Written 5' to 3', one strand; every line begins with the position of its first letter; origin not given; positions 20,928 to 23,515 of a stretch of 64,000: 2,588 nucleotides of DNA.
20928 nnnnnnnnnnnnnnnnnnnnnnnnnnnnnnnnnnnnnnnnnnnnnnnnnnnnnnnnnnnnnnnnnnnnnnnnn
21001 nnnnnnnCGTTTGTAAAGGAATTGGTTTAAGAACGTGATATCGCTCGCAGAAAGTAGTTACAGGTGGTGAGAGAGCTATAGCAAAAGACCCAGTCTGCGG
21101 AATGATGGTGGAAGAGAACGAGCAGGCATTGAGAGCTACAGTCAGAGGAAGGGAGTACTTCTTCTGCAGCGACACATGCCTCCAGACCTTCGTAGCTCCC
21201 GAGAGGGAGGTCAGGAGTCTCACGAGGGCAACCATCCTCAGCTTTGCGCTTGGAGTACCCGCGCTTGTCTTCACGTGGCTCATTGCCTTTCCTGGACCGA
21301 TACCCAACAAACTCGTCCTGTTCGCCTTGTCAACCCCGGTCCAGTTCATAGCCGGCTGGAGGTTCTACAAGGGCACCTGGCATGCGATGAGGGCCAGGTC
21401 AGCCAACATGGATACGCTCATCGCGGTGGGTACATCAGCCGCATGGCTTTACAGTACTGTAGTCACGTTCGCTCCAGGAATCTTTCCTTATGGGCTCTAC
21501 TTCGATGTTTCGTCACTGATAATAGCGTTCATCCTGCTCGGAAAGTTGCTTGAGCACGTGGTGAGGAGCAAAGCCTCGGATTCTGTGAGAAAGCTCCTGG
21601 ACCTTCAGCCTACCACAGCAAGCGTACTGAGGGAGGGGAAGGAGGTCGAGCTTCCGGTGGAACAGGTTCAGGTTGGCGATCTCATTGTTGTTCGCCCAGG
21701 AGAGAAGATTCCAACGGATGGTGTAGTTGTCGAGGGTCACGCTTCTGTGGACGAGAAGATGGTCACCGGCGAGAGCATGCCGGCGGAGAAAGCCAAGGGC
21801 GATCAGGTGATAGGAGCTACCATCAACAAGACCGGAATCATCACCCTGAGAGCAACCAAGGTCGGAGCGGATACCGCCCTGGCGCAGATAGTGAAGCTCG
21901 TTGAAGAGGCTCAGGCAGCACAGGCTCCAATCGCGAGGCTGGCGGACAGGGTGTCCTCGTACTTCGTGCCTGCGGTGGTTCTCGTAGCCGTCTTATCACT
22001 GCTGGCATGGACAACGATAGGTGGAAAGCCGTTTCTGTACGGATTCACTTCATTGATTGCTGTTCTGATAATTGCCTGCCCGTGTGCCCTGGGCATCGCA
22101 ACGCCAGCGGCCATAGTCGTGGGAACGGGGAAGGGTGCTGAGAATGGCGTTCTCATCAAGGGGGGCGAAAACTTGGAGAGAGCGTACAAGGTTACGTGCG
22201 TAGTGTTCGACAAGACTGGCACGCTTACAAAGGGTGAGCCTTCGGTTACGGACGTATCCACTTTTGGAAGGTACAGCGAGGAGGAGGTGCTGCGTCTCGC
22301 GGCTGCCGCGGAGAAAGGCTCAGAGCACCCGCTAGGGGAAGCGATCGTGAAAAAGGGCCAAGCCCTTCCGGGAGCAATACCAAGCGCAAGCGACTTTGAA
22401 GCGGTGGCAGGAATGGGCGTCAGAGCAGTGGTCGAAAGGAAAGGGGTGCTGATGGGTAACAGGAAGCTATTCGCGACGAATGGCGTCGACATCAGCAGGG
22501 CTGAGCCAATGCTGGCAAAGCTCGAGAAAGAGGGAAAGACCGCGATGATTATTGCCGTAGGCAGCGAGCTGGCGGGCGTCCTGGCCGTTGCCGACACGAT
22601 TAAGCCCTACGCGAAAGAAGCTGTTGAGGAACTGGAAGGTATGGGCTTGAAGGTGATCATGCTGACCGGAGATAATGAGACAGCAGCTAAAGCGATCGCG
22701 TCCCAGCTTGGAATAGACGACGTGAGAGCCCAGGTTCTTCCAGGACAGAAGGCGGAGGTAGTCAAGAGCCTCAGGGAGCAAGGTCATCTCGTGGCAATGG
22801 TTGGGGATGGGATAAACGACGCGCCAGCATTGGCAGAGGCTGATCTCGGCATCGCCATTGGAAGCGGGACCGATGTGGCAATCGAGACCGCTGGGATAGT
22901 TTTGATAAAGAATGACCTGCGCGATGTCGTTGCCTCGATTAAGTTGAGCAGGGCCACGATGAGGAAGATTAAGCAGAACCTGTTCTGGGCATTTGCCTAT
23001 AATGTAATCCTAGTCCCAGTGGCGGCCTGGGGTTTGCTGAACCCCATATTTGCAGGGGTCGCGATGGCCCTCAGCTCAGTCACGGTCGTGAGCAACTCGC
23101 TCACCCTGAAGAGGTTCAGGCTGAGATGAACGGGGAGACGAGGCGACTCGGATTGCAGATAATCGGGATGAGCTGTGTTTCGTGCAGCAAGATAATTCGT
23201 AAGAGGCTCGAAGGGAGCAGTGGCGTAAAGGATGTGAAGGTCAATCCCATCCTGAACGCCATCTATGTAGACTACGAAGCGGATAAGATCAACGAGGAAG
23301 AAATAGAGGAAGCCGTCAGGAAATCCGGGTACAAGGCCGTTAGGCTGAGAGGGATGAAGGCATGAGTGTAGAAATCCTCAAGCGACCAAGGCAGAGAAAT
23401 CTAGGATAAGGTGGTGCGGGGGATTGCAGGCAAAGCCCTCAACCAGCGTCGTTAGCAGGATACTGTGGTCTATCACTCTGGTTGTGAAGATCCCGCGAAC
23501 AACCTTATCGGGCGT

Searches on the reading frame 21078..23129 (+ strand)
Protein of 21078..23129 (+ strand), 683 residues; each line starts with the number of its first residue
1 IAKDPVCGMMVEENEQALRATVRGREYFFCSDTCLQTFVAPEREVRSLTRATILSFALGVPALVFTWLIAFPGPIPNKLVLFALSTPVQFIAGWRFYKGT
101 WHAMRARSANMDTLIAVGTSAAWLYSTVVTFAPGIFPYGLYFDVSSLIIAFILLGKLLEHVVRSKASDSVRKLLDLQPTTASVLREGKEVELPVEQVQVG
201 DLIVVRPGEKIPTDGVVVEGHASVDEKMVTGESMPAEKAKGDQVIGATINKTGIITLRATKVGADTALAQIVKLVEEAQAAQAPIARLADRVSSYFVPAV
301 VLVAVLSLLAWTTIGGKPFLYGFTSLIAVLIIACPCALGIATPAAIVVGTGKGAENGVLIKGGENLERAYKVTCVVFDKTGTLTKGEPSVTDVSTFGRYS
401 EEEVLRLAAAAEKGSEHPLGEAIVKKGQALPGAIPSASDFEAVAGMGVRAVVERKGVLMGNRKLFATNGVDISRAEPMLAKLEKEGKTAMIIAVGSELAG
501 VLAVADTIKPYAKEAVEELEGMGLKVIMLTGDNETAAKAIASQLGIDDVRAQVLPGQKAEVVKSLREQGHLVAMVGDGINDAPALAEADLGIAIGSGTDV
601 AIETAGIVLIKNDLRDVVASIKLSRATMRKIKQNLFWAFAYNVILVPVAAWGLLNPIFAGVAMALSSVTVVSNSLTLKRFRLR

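Call 9: search_protein_families(library=pfam, proteins=[window:21078-23129:+], max_evalue=0.01)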
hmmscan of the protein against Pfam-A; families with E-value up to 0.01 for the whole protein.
window:21078-23129:+ (683 aa): 6 families
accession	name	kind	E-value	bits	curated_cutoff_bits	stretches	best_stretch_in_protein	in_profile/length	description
PF00122.25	E1-E2_ATPase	-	2.1e-59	200.6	28.1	1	176-355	2-180/181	E1-E2 ATPase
PF00702.32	Hydrolase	-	7e-38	131.4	26.4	1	373-589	2-191/191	haloacid dehalogenase-like hydrolase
PF04945.19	YHS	-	4.2e-09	36.7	30.3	1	3-42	2-40/47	YHS domain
PF08282.18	Hydrolase_3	-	3.2e-06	27.5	20.9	1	568-619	202-252/255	haloacid dehalogenase-like hydrolase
PF12710.13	HAD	-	0.00059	20.8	27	1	504-585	82-188/189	haloacid dehalogenase-like hydrolase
PF13344.12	Hydrolase_6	-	0.00068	20.1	27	1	498-559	5-69/101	Haloacid dehalogenase-like hydrolase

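Call 43: search_protein_families(library=ncbifam, proteins=[window:21078-23129:+], max_evalue=0.001)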
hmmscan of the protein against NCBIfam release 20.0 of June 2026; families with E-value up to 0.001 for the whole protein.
window:21078-23129:+ (683 aa): 26 families (the best 25 are shown)
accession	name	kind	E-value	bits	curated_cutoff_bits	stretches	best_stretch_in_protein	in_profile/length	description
TIGR01525.1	ATPase-IB_hvy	subfamily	7.7e-199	662.2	346.25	1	111-677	1-560/560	heavy metal translocating P-type ATPase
NF007952.0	PRK10671.1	equivalog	6.2e-186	620.1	1316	1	49-681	190-835/838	copper-exporting P-type ATPase CopA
TIGR01511.1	ATPase-IB1_Cu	subfamily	1.2e-183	611.8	397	1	92-678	1-542/542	copper-translocating P-type ATPase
NF008262.1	PRK11033.1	equivalog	1.7e-132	443.4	1005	1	146-680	199-730/731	zinc/cadmium/mercury/lead-transporting ATPase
TIGR01512.1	ATPase-IB2_Cd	subfamily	6.2e-132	440.8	313.5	1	145-677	21-492/494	cadmium family heavy metal-translocating P-type ATPase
NF033775.1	P_type_ZntA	exception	4.1e-121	405.6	1240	1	146-679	204-730/732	Zn(II)/Cd(II)/Pb(II) translocating P-type ATPase ZntA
TIGR01494.1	ATPase_P-type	subfamily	5e-99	331.9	62.3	1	148-661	2-473/478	HAD-IC family P-type ATPase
TIGR01647.1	ATPase-IIIA_H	equivalog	5.5e-63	213.3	615.5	2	146-548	59-483/755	plasma-membrane proton-efflux P-type ATPase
TIGR01497.1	kdpB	equivalog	4.2e-62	210.2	527.9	1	159-622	84-561/675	potassium-transporting ATPase subunit KdpB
TIGR01517.1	ATPase-IIB_Ca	equivalog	5.3e-48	163.9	507.05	3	169-396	145-384/882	calcium-translocating P-type ATPase, PMCA-type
NF010609.0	PRK14010.1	equivalog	9e-47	159.6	1323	1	187-612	113-546/673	K(+)-transporting ATPase subunit B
TIGR01522.1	ATPase-IIA2_Ca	equivalog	1.6e-39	135.4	798.3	3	551-638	569-657/854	calcium-transporting P-type ATPase, PMR1-type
TIGR01116.1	ATPase-IIA1_Ca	equivalog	1.1e-34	119.7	703.4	2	498-643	457-617/799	calcium-translocating P-type ATPase, SERCA-type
TIGR01106.1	ATPase-IIC_X-K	subfamily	6.5e-34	117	946.1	3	148-391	110-363/997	Na,H/K antiporter P-type ATPase subunit alpha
TIGR01657.1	P-ATPase-V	hypoth_equivalog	1.1e-31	109.2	618.25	3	144-240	194-292/1055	ATP13A2 family polyamine export P-type ATPase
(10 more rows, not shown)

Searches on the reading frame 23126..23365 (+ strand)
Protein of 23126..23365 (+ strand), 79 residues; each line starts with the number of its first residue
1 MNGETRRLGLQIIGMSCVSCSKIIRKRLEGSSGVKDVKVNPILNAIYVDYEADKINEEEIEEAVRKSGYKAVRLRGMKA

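Call 7: search_protein_families(library=pfam, proteins=[window:23126-23365:+], max_evalue=0.01)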
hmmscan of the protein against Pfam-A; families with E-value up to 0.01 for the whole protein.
window:23126-23365:+ (79 aa): 3 families
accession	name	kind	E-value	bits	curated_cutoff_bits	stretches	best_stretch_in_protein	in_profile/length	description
PF00403.32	HMA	-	2.4e-11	44.3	24.8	1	11-70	3-62/62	Heavy-metal-associated domain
PF19991.5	HMA_2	-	0.00081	19.8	30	1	20-66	31-77/154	Heavy metal associated domain 2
PF21987.2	YajR_YAM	-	0.0076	16.5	26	1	22-65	13-56/56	YajR YAM domain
